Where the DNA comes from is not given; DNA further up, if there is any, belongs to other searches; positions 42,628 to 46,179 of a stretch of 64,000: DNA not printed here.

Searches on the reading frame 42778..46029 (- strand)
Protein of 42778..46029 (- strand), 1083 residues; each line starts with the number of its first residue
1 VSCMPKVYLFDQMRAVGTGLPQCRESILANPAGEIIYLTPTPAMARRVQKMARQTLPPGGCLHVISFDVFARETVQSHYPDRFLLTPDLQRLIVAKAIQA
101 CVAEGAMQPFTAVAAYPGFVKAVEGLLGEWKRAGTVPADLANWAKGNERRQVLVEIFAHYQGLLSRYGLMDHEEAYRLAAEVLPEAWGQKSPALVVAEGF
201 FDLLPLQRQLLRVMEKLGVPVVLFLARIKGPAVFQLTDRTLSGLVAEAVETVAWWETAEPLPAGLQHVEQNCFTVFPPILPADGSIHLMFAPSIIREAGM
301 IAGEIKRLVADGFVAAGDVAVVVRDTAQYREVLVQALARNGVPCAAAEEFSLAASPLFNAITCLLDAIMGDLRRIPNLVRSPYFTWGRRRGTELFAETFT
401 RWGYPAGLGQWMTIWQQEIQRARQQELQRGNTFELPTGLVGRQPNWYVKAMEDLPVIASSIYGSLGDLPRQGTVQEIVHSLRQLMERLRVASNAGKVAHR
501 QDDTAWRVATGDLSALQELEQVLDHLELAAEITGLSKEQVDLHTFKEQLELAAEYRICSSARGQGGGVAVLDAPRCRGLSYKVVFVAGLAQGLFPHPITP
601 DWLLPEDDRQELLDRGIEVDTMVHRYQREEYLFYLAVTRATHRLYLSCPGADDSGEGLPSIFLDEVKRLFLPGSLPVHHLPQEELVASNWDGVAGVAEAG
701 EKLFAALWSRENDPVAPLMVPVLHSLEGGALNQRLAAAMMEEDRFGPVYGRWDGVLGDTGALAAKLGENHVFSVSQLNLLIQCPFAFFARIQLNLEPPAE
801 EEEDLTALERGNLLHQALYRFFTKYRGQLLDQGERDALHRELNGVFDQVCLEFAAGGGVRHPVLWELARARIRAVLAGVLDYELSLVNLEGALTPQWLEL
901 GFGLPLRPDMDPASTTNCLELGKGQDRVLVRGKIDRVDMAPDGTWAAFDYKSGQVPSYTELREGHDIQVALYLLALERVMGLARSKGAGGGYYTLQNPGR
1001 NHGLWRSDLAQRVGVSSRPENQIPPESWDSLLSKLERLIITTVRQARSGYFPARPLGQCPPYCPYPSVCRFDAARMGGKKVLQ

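Call 61: search_protein_families(library=ncbifam, proteins=[window:42778-46029:-], max_evalue=0.00001)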
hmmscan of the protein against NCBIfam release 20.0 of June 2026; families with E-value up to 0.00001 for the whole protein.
window:42778-46029:- (1083 aa): 5 families
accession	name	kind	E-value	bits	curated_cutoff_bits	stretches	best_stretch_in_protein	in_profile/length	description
TIGR02773.1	addB_Gpos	equivalog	9e-35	119.6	903.7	1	94-973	96-981/1159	helicase-exonuclease AddAB subunit AddB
TIGR03623.1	TIGR03623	subfamily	8.5e-19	67.2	299.6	1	781-883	609-713/876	probable DNA repair protein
TIGR02786.1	addB_alphas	equivalog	4.3e-17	61.5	486.5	1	772-978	752-929/1024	double-strand break repair protein AddB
TIGR01073.1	pcrA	equivalog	4.4e-09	35.2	911.2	0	478-646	462-607/725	DNA helicase PcrA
TIGR02784.1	addA_alphas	equivalog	3.3e-06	25.7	860.75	0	924-979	1061-1117/1138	double-strand break repair helicase AddA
